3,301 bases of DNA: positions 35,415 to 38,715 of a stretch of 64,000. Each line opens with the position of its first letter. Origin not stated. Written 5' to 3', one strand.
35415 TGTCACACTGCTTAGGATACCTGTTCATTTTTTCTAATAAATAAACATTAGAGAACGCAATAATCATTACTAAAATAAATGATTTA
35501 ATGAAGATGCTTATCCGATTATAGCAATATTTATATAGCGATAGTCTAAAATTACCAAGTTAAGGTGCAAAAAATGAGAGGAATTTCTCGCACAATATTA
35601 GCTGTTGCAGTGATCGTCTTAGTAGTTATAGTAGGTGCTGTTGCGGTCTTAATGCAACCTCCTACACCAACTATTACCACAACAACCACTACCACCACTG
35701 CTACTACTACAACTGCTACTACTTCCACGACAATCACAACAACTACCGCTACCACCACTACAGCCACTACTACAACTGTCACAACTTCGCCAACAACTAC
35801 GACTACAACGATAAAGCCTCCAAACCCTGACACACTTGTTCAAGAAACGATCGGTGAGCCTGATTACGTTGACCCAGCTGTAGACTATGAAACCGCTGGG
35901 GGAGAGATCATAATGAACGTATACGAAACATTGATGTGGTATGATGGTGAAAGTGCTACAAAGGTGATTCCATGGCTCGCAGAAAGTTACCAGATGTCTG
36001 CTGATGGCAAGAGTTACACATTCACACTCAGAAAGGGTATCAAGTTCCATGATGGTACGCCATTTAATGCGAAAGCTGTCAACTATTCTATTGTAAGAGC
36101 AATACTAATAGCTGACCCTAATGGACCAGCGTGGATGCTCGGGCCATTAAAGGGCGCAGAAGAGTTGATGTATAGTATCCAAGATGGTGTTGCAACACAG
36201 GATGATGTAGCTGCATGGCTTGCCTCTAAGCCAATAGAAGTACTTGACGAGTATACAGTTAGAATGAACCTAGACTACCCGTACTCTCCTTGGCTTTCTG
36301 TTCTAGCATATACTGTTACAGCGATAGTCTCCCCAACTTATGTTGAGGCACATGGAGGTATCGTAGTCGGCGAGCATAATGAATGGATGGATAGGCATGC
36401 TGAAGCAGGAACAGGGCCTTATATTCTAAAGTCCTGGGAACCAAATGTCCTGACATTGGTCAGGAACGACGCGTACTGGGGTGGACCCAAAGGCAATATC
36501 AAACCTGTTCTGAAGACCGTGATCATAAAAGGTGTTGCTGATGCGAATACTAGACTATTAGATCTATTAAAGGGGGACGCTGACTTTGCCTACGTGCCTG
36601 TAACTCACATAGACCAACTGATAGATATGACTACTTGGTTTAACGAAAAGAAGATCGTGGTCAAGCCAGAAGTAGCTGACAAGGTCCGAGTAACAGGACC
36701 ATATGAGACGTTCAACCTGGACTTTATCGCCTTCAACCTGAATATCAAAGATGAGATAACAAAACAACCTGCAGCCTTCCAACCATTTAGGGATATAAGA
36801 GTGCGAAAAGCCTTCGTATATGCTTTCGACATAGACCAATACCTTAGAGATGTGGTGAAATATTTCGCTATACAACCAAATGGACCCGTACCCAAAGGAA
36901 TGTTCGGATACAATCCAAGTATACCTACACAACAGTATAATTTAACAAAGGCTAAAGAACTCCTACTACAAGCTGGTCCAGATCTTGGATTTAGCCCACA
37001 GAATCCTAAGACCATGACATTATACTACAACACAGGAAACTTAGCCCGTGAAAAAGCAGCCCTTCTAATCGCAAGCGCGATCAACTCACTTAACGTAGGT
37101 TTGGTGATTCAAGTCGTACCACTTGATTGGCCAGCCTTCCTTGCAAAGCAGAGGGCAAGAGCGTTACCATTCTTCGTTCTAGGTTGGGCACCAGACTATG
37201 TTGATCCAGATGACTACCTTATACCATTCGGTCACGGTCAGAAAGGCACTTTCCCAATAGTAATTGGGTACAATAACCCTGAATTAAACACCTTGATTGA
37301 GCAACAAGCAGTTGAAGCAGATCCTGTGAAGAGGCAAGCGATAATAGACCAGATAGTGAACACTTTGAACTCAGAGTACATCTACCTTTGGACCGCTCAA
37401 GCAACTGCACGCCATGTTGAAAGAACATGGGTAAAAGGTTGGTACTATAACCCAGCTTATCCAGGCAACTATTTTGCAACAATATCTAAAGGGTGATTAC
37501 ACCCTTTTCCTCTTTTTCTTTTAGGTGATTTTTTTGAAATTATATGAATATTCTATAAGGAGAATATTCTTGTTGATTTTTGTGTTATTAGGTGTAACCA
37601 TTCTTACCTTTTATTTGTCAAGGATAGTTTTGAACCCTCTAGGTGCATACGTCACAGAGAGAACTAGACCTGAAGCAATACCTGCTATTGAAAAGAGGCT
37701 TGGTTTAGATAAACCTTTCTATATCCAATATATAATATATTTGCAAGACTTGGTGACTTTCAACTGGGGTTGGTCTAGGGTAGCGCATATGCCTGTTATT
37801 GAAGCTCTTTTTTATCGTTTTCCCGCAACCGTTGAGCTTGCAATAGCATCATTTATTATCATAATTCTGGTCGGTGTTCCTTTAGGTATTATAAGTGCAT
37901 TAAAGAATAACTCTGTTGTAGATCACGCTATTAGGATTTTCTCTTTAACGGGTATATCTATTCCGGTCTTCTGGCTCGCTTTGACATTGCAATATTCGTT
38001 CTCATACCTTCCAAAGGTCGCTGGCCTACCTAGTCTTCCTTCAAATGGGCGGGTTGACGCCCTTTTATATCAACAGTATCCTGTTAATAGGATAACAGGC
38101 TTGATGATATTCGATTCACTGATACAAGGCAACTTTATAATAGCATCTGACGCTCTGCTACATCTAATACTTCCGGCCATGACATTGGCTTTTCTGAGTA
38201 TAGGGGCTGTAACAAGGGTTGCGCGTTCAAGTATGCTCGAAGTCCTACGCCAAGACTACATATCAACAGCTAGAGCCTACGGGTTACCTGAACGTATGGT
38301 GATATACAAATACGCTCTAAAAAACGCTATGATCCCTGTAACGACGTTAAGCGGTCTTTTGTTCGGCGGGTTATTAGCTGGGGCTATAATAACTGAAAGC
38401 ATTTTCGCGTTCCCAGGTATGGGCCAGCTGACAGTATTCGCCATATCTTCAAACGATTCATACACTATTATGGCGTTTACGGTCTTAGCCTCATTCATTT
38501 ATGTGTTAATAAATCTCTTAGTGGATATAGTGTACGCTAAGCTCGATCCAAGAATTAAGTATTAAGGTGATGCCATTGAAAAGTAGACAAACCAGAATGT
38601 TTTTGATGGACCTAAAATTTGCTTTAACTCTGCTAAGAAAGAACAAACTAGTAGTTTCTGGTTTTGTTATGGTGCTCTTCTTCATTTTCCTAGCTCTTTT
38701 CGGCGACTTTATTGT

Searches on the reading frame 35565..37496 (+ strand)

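Call 87: search_protein_families(library=pfam, proteins=[window:35565-37496:+], max_evalue=0.00001)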
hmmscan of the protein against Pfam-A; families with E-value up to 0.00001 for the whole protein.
window:35565-37496:+ (643 aa): 1 family
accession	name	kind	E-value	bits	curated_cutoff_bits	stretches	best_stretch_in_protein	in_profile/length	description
PF00496.27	SBP_bac_5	-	1.8e-78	264.7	32.4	1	133-561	1-366/368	Bacterial extracellular solute-binding proteins, family 5 Middle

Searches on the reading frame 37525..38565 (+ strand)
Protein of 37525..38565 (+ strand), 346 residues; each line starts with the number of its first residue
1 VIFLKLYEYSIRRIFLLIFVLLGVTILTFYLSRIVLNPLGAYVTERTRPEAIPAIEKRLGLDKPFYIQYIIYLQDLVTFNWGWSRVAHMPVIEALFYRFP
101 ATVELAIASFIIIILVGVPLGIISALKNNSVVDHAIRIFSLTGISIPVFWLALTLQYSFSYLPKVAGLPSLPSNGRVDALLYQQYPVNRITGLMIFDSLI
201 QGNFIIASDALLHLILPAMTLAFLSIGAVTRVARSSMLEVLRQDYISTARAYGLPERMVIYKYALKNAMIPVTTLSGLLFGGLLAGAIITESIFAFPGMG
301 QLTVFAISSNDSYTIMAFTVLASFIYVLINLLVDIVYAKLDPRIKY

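Call 87: search_protein_families(library=pfam, proteins=[window:37525-38565:+], max_evalue=0.00001)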
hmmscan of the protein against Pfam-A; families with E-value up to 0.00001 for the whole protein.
window:37525-38565:+ (346 aa): 2 families
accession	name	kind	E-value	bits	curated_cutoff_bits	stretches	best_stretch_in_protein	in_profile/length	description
PF00528.27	BPD_transp_1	-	1.7e-38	132.6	26.4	1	117-345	1-183/184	Binding-protein-dependent transport system inner membrane component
PF19300.4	BPD_transp_1_N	-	1.6e-08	35.1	23.8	1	8-102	3-110/114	Binding-prot-dependent transport system membrane comp, N-term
